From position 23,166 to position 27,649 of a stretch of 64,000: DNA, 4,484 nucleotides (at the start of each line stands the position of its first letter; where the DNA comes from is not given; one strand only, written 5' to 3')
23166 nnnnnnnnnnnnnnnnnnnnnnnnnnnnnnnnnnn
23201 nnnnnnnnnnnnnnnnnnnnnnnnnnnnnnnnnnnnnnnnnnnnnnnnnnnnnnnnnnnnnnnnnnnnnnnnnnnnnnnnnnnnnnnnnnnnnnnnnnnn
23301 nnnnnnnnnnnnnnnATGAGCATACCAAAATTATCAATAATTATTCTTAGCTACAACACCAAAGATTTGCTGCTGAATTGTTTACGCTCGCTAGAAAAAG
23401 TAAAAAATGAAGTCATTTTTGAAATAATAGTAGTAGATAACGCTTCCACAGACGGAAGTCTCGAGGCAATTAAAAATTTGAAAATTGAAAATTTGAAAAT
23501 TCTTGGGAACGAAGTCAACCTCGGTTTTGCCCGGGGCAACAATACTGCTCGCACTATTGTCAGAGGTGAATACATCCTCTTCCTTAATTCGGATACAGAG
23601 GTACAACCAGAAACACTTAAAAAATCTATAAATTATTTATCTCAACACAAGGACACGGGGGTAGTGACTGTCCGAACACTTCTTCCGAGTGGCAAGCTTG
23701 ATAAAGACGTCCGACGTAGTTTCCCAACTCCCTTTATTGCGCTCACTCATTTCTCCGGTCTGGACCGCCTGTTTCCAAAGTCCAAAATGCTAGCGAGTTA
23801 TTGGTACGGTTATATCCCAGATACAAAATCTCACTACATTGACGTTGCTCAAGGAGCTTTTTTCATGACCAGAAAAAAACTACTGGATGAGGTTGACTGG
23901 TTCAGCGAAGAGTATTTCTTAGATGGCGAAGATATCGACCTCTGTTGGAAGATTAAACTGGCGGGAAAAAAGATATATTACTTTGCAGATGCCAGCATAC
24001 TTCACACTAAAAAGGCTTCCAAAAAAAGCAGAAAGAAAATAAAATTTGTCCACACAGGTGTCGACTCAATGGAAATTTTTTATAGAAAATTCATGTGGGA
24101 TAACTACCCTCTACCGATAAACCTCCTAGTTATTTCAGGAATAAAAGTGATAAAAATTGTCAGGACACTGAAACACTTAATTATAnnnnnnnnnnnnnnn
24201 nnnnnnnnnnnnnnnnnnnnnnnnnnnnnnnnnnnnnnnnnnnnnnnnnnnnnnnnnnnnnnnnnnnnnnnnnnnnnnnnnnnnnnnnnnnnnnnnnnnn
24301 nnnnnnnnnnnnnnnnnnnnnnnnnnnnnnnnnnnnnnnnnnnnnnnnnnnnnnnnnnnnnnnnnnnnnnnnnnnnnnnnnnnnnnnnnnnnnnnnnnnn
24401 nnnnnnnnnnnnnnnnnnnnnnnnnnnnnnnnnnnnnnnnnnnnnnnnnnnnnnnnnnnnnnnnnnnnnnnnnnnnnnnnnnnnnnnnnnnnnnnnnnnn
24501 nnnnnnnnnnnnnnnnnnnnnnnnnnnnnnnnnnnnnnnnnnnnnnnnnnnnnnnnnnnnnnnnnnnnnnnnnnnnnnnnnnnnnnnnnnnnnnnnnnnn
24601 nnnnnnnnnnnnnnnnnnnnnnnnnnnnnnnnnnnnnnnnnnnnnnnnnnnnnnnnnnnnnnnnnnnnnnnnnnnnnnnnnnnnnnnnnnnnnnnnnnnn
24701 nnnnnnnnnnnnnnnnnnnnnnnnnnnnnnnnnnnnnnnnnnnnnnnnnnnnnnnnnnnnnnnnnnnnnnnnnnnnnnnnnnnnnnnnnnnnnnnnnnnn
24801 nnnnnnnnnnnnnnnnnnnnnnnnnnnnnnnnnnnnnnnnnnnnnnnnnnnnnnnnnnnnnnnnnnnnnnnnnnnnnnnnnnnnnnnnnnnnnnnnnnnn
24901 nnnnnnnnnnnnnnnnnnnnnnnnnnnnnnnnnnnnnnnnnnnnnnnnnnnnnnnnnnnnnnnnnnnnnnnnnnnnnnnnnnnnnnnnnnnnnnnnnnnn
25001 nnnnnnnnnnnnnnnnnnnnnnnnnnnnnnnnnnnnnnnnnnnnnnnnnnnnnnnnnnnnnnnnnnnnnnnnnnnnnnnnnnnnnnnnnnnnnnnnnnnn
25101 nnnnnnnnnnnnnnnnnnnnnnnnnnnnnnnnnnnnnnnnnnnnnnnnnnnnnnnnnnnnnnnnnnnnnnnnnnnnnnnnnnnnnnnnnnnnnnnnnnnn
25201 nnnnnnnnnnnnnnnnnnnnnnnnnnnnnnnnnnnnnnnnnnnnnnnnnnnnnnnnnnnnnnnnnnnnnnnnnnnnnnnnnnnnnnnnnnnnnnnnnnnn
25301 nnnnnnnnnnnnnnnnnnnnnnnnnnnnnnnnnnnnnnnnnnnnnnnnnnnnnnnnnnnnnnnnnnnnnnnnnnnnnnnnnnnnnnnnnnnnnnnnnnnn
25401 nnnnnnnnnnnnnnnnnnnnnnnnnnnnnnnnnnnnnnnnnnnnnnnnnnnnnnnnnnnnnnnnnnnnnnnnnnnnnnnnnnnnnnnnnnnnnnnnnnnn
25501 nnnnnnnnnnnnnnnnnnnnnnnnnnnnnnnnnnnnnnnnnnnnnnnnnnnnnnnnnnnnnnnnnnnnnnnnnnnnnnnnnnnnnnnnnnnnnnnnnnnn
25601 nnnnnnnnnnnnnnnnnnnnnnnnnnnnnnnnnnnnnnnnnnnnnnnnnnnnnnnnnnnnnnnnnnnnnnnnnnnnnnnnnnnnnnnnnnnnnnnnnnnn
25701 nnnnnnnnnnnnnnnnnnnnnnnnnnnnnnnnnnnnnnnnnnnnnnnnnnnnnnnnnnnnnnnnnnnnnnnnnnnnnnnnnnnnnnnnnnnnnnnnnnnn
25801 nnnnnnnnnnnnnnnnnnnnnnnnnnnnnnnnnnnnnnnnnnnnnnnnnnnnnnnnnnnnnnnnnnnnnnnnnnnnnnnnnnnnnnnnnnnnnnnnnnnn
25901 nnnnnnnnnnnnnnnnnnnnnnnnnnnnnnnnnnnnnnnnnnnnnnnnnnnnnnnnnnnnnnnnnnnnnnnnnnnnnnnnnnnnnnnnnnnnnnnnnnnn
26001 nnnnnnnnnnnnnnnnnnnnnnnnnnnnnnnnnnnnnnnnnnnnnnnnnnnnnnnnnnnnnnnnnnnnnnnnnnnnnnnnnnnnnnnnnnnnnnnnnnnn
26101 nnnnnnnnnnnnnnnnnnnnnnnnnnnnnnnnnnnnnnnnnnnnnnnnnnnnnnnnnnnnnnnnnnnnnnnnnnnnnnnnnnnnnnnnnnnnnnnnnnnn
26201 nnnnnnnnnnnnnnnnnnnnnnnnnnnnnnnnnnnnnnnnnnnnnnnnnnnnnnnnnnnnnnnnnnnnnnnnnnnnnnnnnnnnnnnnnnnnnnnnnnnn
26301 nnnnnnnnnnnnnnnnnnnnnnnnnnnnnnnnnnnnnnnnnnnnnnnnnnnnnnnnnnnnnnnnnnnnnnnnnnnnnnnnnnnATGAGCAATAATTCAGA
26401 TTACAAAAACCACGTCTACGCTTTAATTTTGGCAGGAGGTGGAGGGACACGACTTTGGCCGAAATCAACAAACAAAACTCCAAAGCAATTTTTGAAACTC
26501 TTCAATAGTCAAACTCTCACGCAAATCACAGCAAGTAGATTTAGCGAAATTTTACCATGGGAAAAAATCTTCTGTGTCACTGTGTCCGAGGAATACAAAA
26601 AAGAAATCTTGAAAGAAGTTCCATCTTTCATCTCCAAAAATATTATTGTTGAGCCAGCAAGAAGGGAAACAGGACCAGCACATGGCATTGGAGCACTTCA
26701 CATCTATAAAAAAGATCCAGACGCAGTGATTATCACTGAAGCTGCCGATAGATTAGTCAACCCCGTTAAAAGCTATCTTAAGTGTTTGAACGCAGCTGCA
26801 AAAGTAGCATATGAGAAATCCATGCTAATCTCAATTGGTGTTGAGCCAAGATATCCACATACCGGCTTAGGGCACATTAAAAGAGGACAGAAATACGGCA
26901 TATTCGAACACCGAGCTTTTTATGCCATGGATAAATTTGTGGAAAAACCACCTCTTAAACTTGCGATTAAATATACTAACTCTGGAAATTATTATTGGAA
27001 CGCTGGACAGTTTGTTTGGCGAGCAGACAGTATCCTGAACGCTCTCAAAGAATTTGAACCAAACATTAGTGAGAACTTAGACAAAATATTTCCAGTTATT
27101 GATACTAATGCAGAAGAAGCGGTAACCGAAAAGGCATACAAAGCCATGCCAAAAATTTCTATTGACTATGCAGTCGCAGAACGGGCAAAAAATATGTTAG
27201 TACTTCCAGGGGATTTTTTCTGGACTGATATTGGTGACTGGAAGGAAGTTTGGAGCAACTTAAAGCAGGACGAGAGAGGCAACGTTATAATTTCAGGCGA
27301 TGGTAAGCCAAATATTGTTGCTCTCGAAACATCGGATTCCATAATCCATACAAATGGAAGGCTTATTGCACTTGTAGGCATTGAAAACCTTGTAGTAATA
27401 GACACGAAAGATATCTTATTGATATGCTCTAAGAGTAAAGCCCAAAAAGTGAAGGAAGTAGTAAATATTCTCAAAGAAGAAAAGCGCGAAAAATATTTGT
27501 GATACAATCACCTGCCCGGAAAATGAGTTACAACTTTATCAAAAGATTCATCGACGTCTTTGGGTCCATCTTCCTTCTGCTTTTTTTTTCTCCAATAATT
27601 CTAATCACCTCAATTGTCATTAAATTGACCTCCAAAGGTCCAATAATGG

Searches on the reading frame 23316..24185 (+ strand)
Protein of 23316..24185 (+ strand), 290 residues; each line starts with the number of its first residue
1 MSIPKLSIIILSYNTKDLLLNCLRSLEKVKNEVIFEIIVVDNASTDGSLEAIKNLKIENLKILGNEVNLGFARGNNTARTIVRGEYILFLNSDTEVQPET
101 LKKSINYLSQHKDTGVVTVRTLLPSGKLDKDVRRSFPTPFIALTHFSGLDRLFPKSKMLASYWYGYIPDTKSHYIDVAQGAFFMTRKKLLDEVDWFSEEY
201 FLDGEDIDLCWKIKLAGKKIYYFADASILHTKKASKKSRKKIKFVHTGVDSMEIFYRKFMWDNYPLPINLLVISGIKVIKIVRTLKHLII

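Call 10: search_protein_families(library=pfam, proteins=[window:23316-24185:+], max_evalue=0.001)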
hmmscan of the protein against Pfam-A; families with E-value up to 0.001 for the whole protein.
window:23316-24185:+ (290 aa): 4 families
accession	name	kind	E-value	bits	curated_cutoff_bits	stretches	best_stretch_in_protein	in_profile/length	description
PF00535.33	Glycos_transf_2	-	3e-25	89.5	23.3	1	7-192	1-166/168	Glycosyl transferase family 2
PF13641.12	Glyco_tranf_2_3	-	1e-14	55.5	27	1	4-235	1-216/230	Glycosyltransferase like family 2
PF10111.15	Glyco_tranf_2_2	-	3.7e-06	27.1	27.3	1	32-116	27-119/276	Glycosyltransferase like family 2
PF13632.12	Glyco_trans_2_3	-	2.2e-05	24.8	27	1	86-235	1-127/198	Glycosyl transferase family group 2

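Call 79: search_protein_families(library=ncbifam, proteins=[window:23316-24185:+], max_evalue=0.00001)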
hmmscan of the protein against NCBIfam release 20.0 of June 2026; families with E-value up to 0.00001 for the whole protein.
window:23316-24185:+ (290 aa): 15 families
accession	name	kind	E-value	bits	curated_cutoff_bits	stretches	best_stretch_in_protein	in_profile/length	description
TIGR03965.1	mycofact_glyco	equivalog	8.4e-15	54.6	280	1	3-119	73-187/467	mycofactocin biosynthesis glycosyltransferase MftF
NF041875.1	EPS_EpsD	equivalog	1.2e-14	54.4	370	1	6-235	1-211/325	exopolysaccharide biosynthesis glycosyltransferase EpsD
TIGR04283.1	glyco_like_mftF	equivalog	9.4e-14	51.5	182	1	6-115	1-105/221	TIGR04283 family arsenosugar biosynthesis glycosyltransferase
NF007482.0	PRK10073.1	equivalog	9.9e-14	51.1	423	1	3-118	5-119/334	glycosyltransferase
TIGR03937.1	PgaC_IcaA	equivalog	1.3e-13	50.7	422.3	1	3-118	44-160/407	poly-beta-1,6-N-acetyl-D-glucosamine synthase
NF047683.1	TeichurnBiosyTuaG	equivalog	2.9e-13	50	400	1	4-114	6-117/252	teichuronic acid biosynthesis protein TuaG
TIGR03111.1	glyc2_xrt_Gpos1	hypoth_equivalog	5.1e-13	48.6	363.95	1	3-226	48-262/439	TIGR03111 family XrtG-associated glycosyltransferase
NF038302.1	EPS_HpsE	equivalog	1e-12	47.7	300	1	5-118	2-121/307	hormogonium polysaccharide biosynthesis glycosyltransferase HpsE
NF038299.1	EPS_HpsN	equivalog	4.8e-11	42.2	425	1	4-233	1-223/317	hormogonium polysaccharide biosynthesis glycosyltransferase HpsN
TIGR01556.1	rhamnosyltran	subfamily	1.2e-10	41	200.55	1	21-231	8-201/281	rhamnosyltransferase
NF050050.1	ProtGlycPglI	equivalog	1.6e-10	40.9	500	1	4-106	2-106/306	GalNAc(5)-diNAcBac-PP-undecaprenol beta-1,3-glucosyltransferase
TIGR04009.1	wcaE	equivalog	2.6e-10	40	369.2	1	6-220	3-219/248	colanic acid biosynthesis glycosyltransferase WcaE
NF053739.1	GlytfEpsEBac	equivalog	5.1e-10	38.8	450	1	4-123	1-122/265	glycosyltransferase EpsE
TIGR04440.1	glyco_TIGR04440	domain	1.1e-08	35.1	70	1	5-128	1-126/215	TIGR00180 family glycosyltransferase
NF045692.1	OglycostaseCruG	equivalog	5.4e-07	28.9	600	0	4-59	41-95/386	2'-O-glycosyltransferase CruG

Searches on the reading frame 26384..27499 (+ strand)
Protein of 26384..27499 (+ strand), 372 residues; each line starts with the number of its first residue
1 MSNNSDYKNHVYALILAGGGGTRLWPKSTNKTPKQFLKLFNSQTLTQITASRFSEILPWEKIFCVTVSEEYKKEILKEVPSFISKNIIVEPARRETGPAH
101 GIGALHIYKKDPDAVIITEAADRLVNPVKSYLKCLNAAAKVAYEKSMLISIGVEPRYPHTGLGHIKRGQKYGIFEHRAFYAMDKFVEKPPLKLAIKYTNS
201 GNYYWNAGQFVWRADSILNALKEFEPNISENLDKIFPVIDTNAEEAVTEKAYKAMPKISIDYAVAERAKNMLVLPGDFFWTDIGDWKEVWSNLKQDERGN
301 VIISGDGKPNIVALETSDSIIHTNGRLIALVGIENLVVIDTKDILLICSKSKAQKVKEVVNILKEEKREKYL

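Call 10: search_protein_families(library=pfam, proteins=[window:26384-27499:+], max_evalue=0.001)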
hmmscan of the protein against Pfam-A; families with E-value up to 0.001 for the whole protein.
window:26384-27499:+ (372 aa): 3 families
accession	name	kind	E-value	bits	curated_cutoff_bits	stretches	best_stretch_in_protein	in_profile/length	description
PF00483.29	NTP_transferase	-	1.3e-29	104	21.2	1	13-297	2-243/245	Nucleotidyl transferase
PF22640.1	ManC_GMP_beta-helix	-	5.2e-20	71.6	27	1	310-362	2-54/55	MannoseP isomerase/GMP-like beta-helix domain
PF12804.13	NTP_transf_3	-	1.8e-07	31.9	27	1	13-118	1-92/160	MobA-like NTP transferase domain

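Call 79: search_protein_families(library=ncbifam, proteins=[window:26384-27499:+], max_evalue=0.00001)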
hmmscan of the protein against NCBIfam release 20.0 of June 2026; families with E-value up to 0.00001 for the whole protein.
window:26384-27499:+ (372 aa): 4 families
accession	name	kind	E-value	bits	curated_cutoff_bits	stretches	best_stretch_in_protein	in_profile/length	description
TIGR01479.1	GMP_PMI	equivalog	3.1e-86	290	372.95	1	12-370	2-352/467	mannose-1-phosphate guanylyltransferase/mannose-6-phosphate isomerase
NF012004.0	PRK15460.1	equivalog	8.4e-67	225.9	859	1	9-369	4-361/478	mannose-1-phosphate guanyltransferase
TIGR03992.1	Arch_glmU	subfamily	7.3e-07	28.4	292.1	1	12-210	2-173/393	bifunctional sugar-1-phosphate nucleotidylyltransferase/acetyltransferase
TIGR00453.1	ispD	equivalog_domain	6.9e-06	25.6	181.3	0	13-139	2-118/219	2-C-methyl-D-erythritol 4-phosphate cytidylyltransferase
